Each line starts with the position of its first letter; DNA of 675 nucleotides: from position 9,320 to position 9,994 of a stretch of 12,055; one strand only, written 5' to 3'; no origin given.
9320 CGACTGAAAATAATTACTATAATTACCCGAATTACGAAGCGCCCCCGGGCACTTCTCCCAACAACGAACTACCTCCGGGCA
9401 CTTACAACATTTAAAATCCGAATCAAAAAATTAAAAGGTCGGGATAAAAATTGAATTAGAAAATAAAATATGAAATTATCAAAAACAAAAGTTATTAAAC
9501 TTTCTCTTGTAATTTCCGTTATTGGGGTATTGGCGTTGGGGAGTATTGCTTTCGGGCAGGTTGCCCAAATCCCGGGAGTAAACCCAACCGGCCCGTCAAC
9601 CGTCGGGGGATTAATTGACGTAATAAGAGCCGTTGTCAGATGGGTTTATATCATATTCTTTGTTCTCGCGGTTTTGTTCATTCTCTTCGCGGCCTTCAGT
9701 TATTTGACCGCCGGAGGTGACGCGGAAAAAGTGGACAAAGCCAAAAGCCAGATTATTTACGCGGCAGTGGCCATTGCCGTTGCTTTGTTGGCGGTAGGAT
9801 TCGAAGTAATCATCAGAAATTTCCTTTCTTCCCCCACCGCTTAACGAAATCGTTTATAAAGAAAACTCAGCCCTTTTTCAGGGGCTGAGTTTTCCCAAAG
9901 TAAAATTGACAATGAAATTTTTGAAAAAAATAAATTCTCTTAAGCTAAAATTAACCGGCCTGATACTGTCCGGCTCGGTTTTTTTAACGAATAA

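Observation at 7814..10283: Tandem array of five divergent VirB2/TrbC-like pilin paralogs with no type IV secretion machinery in view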

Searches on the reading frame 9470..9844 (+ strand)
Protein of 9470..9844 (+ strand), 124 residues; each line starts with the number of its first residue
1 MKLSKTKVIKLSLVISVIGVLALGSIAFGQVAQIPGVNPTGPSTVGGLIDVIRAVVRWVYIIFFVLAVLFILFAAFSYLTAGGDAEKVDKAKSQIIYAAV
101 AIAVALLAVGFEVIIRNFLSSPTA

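Call 3: search_protein_families(library=pfam, proteins=[window:9470-9844:+], max_evalue=1)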
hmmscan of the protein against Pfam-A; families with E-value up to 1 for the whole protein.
window:9470-9844:+ (124 aa): 7 families
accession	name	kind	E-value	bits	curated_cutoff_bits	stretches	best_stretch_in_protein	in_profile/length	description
PF18895.5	T4SS_pilin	-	1.6e-09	38.1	26.6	1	48-109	5-65/71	Type IV secretion system pilin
PF24709.1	DUF7670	-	0.035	14.9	29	1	52-113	4-66/118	Domain of unknown function (DUF7670)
PF14110.11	DUF4282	-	0.051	14.6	27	1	52-116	9-73/86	Domain of unknown function (DUF4282)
PF03006.26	HlyIII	-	0.076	13.1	26.2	1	16-110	112-187/224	Haemolysin-III related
PF17382.7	Ycf70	-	0.2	12.5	25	1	54-77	32-55/89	Uncharacterized Ycf70-like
PF10661.14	EssA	-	0.61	10.4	24.1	1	86-118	114-146/147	WXG100 protein secretion system (Wss), protein EssA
PF00335.26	Tetraspanin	-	0.68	10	32.1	1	53-111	2-62/225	Tetraspanin family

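Call 4: search_protein_families(library=ncbifam, proteins=[window:9470-9844:+], max_evalue=1)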
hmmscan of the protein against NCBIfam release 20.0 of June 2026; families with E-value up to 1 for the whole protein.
window:9470-9844:+ (124 aa): 5 families
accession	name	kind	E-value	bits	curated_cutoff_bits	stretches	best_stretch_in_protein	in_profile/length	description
NF045849.1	ICE_MMCAP2_0565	equivalog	0.00019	21.1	40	1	49-114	10-75/80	Mbov_0395 family pilin-like conjugal transfer protein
NF041560.1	T6SS_Burk_ExIF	subfamily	0.0017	18.1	90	1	42-115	115-186/234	putative type VI secretion system effector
NF005621.0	PRK07375.1-6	equivalog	0.016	15.1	126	1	59-118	43-102/120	putative monovalent cation/H+ antiporter subunit C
NF045939.1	MHJ_0274_fam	hypoth_equivalog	0.088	12.5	80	1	58-95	2-39/165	MHJ_0274 family protein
NF046000.1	MAG1210_fam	subfamily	0.84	8.2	275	0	57-112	63-118/550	MAG1210 family protein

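Call 7: find_encoding_contigs(protein=window:9470-9844:+, flank=10000, max_places=6)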
Protein window:9470-9844:+ (124 aa): no gene with exactly this product is on record in the collection.

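Call 46: find_related_loci(query=A3, collection=genome_contigs, flank=10000)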
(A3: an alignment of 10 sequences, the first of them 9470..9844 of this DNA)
Query A3 (124 aa) in genome_contigs; peptide patterns used: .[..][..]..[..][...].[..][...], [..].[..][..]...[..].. (x = any residue, [..] = any of these).
280 stretches matched a pattern; 57 encode a relative of the query (tblastn E <= 1e-3); 56 distinct loci.
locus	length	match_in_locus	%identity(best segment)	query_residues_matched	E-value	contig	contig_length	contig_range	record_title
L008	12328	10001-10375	66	1-124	2e-50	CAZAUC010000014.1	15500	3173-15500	MAG TPA_asm: uncultured Candidatus Saccharibacteria bacterium isolate SRP214966_co6_158 genome assembly, contig: NODE_22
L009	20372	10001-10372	68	1-124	1e-44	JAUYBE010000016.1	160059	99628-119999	MAG: bacterium isolate C19_maxbin.019_sub C19_k141_31568, whole genome shotgun sequence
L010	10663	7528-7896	72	6-124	5e-43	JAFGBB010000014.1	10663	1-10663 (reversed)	MAG: Candidatus Wolfebacteria bacterium isolate Zod_Metabat.1002 k87_3810453, whole genome shotgun sequence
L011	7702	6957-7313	60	1-124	2e-41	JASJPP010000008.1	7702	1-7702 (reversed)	MAG: Patescibacteria group bacterium isolate MAG_93 NODE_4178_length_7702_cov_64.186609, whole genome shotgun sequence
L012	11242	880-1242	55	3-124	5e-41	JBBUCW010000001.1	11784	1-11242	MAG: Patescibacteria group bacterium isolate H51-bin166_1 H51_bin166_1_000000000001, whole genome shotgun sequence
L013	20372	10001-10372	54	1-124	1e-39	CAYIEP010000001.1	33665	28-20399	MAG TPA_asm: uncultured Candidatus Saccharibacteria bacterium isolate ERP119705_co1_1092 genome assembly, contig: NODE_1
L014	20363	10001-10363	59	2-124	2e-38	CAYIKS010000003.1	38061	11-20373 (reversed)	MAG TPA_asm: uncultured Candidatus Saccharibacteria bacterium isolate ERP119705_co20_486 genome assembly, contig: NODE_8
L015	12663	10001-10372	55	2-121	1e-37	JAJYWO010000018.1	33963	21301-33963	MAG: bacterium isolate FK3.bin121 NODE_2422_length_33963_cov_1.388373, whole genome shotgun sequence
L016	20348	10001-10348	58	8-121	5e-37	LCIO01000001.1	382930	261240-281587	MAG: Candidatus Wolfebacteria bacterium GW2011_GWA1_44_24 UW50_C0001, whole genome shotgun sequence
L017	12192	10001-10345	60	10-121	7e-36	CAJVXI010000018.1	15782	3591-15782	TPA_asm: uncultured bacterium isolate DRR093005_bin.15_MetaBAT_v2.12.1_MAG genome assembly, contig: NODE_1633_length_157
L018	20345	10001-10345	65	10-121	2e-35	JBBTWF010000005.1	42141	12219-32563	MAG: Patescibacteria group bacterium isolate H41-bin263_1 H41_bin263_1_000000000005, whole genome shotgun sequence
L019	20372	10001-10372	58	1-124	4e-35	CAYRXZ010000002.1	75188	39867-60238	MAG TPA_asm: uncultured Candidatus Saccharibacteria bacterium isolate SRP178699_co1_226 genome assembly, contig: NODE_24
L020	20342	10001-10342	58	10-121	1e-34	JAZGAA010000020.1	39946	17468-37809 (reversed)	MAG: Candidatus Paceibacterota bacterium isolate SCS1bin.15 SCS1bin.15_20, whole genome shotgun sequence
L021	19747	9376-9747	54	1-124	1e-30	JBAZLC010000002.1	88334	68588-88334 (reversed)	MAG: Candidatus Paceibacterota bacterium isolate SO_2017_LW4_159 scaffold_806_c1_LW137-91_2017, whole genome shotgun seq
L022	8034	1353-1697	56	9-121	7e-29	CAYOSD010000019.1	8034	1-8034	MAG TPA_asm: uncultured Candidatus Saccharibacteria bacterium isolate SRP118108_co5_4 genome assembly, contig: NODE_1079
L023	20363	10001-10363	45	7-121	6e-28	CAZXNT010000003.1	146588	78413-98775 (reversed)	MAG TPA_asm: uncultured Candidatus Saccharibacteria bacterium isolate SRP302447_co2_43 genome assembly, contig: NODE_378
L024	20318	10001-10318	45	17-121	3e-23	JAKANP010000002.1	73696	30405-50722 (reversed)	MAG: bacterium isolate WY5.bin78 NODE_530_length_73696_cov_2.134690, whole genome shotgun sequence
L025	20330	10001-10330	42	7-121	5e-23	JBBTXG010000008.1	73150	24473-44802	MAG: Patescibacteria group bacterium isolate H51-bin334_1 H51_bin334_1_000000000008, whole genome shotgun sequence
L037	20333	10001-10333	40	5-119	2e-19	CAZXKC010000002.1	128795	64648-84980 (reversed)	MAG TPA_asm: uncultured Candidatus Saccharibacteria bacterium isolate SRP292972_co3_31 genome assembly, contig: NODE_178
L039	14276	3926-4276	41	10-121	7e-19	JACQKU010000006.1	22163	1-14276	MAG: Candidatus Liptonbacteria bacterium isolate NC_groundwater_1185_Ag_S-0.1um_48_121 S_p1_S3_coassembly_k141_691717, w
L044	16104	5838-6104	38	32-120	3e-17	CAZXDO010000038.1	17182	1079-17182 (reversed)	MAG TPA_asm: uncultured Candidatus Saccharibacteria bacterium isolate SRP067234_co1_334 genome assembly, contig: k99_655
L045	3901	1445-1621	47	39-97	6e-17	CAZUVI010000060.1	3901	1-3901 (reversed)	MAG TPA_asm: uncultured Candidatus Saccharibacteria bacterium isolate SRP050083_co2_152 genome assembly, contig: NODE_23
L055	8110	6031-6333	39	5-112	2e-12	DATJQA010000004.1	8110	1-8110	MAG TPA_asm: Candidatus Paceibacterota bacterium isolate SMAG_U14927 k141_1324651, whole genome shotgun sequence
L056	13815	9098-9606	34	6-108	3e-12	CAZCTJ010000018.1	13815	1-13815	MAG TPA_asm: uncultured Candidatus Saccharibacteria bacterium isolate SRP050083_co1_447 genome assembly, contig: NODE_19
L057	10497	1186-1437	42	36-119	4e-17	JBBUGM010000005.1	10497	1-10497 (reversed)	MAG: Patescibacteria group bacterium isolate H43-bin210_1 H43_bin210_1_000000000005, whole genome shotgun sequence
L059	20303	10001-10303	40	14-121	3e-10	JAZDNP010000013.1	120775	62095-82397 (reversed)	MAG: Candidatus Brennerbacteria bacterium isolate MEGAHIT-group-0.716 k141_8471189, whole genome shotgun sequence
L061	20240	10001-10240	43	42-121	4e-10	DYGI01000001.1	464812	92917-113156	MAG TPA_asm: Candidatus Microgenomatus sp. isolate BE2012_3_53_27 Afr_mines_BE2012_4_length_464812_cov_11_415247, whole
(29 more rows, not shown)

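Call 51: search_protein_families(library=pfam, proteins=[L022:4691-6412:+, L023:13528-15237:+, L059:18030-19745:+, L024:17891-19423:+, L061:18592-20130:+, L039:10527-12563:-, L014:281-2119:-, L044:11569-13026:+, L057:7564-8712:+], max_evalue=0.00001)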
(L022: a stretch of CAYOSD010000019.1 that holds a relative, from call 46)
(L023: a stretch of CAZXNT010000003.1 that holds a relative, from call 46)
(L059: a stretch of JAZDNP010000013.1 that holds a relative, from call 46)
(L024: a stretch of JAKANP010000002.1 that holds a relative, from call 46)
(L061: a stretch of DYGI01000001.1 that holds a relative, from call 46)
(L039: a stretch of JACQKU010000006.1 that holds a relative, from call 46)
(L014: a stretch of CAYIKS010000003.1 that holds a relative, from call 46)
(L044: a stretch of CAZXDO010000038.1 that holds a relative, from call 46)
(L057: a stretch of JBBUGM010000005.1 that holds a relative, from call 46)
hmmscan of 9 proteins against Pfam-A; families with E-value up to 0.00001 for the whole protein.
L022:4691-6412:+ (573 aa): 2 families
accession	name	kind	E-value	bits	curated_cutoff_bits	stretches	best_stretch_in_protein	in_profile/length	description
PF00437.27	T2SSE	-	2.8e-118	395.2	24.9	1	177-569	2-370/370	Type II/IV secretion system protein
PF05157.20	MshEN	-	7.6e-10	39.1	23.1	1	67-147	3-83/90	MshEN domain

L023:13528-15237:+ (569 aa): 2 families
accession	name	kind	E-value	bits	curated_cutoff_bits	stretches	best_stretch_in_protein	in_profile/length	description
PF00437.27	T2SSE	-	8.3e-118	393.7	24.9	1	173-565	2-370/370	Type II/IV secretion system protein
PF05157.20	MshEN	-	1.3e-09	38.3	23.1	1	71-143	11-83/90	MshEN domain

L059:18030-19745:+ (571 aa): 5 families
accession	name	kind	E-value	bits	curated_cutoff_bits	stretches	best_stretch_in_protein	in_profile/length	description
PF01078.27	Mg_chelatase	-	2.6e-91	305.1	20.3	1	256-460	2-206/207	Magnesium chelatase, subunit ChlI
PF13541.12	ChlI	-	1.1e-40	138.7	27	1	81-206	1-121/121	Subunit ChlI of Mg-chelatase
PF13335.12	Mg_chelatase_C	-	3.2e-28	98.6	26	1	473-567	5-94/94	Magnesium chelatase, subunit ChlI C-terminal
PF07728.20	AAA_5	-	7.9e-11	42.6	22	1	278-414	1-125/139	AAA domain (dynein-related subfamily)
PF00493.29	MCM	-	8.9e-11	41.8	23.3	1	274-449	55-200/224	MCM P-loop domain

L024:17891-19423:+ (510 aa): 7 families
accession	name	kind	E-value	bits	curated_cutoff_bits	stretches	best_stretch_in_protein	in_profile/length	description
PF01078.27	Mg_chelatase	-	1.9e-94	315.3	20.3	1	197-401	1-205/207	Magnesium chelatase, subunit ChlI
PF13541.12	ChlI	-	3.5e-38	130.7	27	1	23-148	1-121/121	Subunit ChlI of Mg-chelatase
PF13335.12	Mg_chelatase_C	-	5.7e-23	81.8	26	1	412-507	4-94/94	Magnesium chelatase, subunit ChlI C-terminal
PF07728.20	AAA_5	-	8.6e-10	39.2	22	1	220-356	1-125/139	AAA domain (dynein-related subfamily)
PF00493.29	MCM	-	4.9e-09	36.1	23.3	0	295-408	114-213/224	MCM P-loop domain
PF05362.19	Lon_C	-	7.1e-07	29.4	21.1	1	23-171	45-200/205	Lon protease (S16) C-terminal proteolytic domain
PF00158.32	Sigma54_activat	-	6.9e-06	26.3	20.2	0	289-353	80-142/168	Sigma-54 interaction domain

L061:18592-20130:+ (512 aa): 6 families
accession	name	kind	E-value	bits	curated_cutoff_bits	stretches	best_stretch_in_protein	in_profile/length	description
PF01078.27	Mg_chelatase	-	7.7e-91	303.5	20.3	1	197-401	2-206/207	Magnesium chelatase, subunit ChlI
PF13541.12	ChlI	-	8.2e-40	135.9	27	1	22-147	1-121/121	Subunit ChlI of Mg-chelatase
PF13335.12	Mg_chelatase_C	-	2.2e-28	99.1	26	1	414-508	5-94/94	Magnesium chelatase, subunit ChlI C-terminal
PF07728.20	AAA_5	-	3e-12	47.2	22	1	219-355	1-125/139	AAA domain (dynein-related subfamily)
PF00493.29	MCM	-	3.4e-09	36.6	23.3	1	215-390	55-200/224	MCM P-loop domain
PF00004.35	AAA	-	7.4e-06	26.9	21.2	0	220-242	1-23/131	ATPase family associated with various cellular activities (AAA)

L039:10527-12563:- (678 aa): 1 family
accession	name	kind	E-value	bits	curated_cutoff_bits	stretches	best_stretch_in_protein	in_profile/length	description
PF03030.21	H_PPase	-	6.7e-266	884.5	29.7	1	13-674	2-645/645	Inorganic H+ pyrophosphatase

L014:281-2119:- (612 aa): 4 families
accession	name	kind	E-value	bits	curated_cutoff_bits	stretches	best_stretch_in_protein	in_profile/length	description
PF01434.24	Peptidase_M41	-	5.7e-67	225.7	29.9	1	412-600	1-190/191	Peptidase family M41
PF00004.35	AAA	-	3e-43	147.9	21.2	1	199-331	1-130/131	ATPase family associated with various cellular activities (AAA)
PF17862.7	AAA_lid_3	-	6.4e-12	45.2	27.2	1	354-395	1-42/45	AAA+ lid domain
PF06480.20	FtsH_ext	-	2.7e-06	28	25.5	1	9-93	2-100/103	FtsH Extracellular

L044:11569-13026:+ (485 aa): 6 families
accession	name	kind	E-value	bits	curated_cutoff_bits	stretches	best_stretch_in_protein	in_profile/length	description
PF00009.33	GTP_EFTU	-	7.2e-39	133.7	26.5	1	16-175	2-183/188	Elongation factor Tu GTP binding domain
PF11987.13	IF-2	-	1.3e-25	90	27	1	279-386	7-116/117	Translation-initiation factor 2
PF01926.29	MMR_HSR1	-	1.2e-11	45.2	21.9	1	20-125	2-113/113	50S ribosome-binding GTPase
PF22042.2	EF-G_D2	-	4.8e-08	33.5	27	1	192-268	3-81/84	Elongation factor G domain 2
PF00025.27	Arf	-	1.4e-07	31.6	22.3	1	15-174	12-170/174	ADP-ribosylation factor family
PF03144.31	GTP_EFTU_D2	-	8.8e-07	29.7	30.3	0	207-243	3-45/73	Elongation factor Tu domain 2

L057:7564-8712:+ (382 aa): 3 families
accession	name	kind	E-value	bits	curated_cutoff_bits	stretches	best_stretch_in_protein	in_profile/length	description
PF02826.25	2-Hacid_dh_C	-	1.8e-34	119.1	25.1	1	101-263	9-178/178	D-isomer specific 2-hydroxyacid dehydrogenase, NAD binding domain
PF00389.36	2-Hacid_dh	-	1.3e-13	51.2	24.6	1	45-295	61-134/134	D-isomer specific 2-hydroxyacid dehydrogenase, catalytic domain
PF03446.21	NAD_binding_2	-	3.2e-06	27.7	21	0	131-235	1-111/161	NAD binding domain of 6-phosphogluconate dehydrogenase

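Call 87: search_protein_families(library=pfam, proteins=[L056:6773-7609:+, L055:2608-3513:+, L039:1998-2804:+, L045:1-903:+, L037:4222-5460:+, L025:6093-9065:+, L025:9108-9845:+, L037:6268-6996:+, L025:11109-12176:+], max_evalue=0.01)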
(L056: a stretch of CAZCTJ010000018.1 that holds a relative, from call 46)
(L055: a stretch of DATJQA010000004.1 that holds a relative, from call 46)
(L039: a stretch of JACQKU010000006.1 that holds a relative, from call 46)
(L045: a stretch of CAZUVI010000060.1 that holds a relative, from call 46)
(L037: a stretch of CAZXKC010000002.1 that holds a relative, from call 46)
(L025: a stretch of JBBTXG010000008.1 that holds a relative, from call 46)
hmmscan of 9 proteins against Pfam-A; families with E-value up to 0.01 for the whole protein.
L056:6773-7609:+ (278 aa): 2 families
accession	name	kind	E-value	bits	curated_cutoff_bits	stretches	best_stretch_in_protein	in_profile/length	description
PF18896.5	SLT_3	-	1.2e-05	26.1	27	1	146-203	6-64/89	Lysozyme like domain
PF18895.5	T4SS_pilin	-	4.1e-05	24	26.6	1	37-102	6-70/71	Type IV secretion system pilin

L055:2608-3513:+ (301 aa): 1 family
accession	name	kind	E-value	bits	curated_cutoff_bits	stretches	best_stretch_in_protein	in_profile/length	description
PF18895.5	T4SS_pilin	-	1e-10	41.9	26.6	1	39-99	6-64/71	Type IV secretion system pilin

L039:1998-2804:+ (268 aa): 1 family
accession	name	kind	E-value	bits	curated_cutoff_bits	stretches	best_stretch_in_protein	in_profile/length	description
PF18895.5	T4SS_pilin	-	1.2e-05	25.7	26.6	1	62-114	19-70/71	Type IV secretion system pilin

L045:1-903:+ (300 aa): 1 family
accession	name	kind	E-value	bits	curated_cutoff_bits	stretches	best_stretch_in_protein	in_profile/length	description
PF18895.5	T4SS_pilin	-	4.4e-05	23.9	26.6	1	39-104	5-69/71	Type IV secretion system pilin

L037:4222-5460:+ (412 aa): 1 family
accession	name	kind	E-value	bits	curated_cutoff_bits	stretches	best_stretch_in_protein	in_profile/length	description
PF18895.5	T4SS_pilin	-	3.9e-06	27.3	26.6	1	329-396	4-70/71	Type IV secretion system pilin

L025:6093-9065:+ (990 aa): 4 families
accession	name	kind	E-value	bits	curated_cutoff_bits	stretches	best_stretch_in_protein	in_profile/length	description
PF18895.5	T4SS_pilin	-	4.8e-09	36.6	26.6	1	914-983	2-70/71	Type IV secretion system pilin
PF07495.19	Y_Y_Y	-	2.1e-06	28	26.6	0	745-781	29-64/65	Y_Y_Y domain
PF25077.1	DUF7800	-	0.0037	17.8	27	0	703-773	14-81/89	Domain of unknown function (DUF7800)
PF10342.15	Kre9_KNH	-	0.0038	18.4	24.6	1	396-479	2-90/94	Kre9/KNH-like N-terminal Ig-like domain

L025:9108-9845:+ (245 aa): 1 family
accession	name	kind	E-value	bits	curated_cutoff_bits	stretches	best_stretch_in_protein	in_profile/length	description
PF18895.5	T4SS_pilin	-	5.8e-11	42.7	26.6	1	168-239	5-71/71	Type IV secretion system pilin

L037:6268-6996:+ (242 aa): 1 family
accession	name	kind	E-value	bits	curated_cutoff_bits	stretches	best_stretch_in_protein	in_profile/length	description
PF18895.5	T4SS_pilin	-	1.8e-07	31.6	26.6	1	39-105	3-68/71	Type IV secretion system pilin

L025:11109-12176:+ (355 aa): 1 family
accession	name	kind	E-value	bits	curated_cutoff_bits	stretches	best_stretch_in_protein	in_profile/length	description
PF18895.5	T4SS_pilin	-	5.7e-09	36.4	26.6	1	121-180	7-65/71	Type IV secretion system pilin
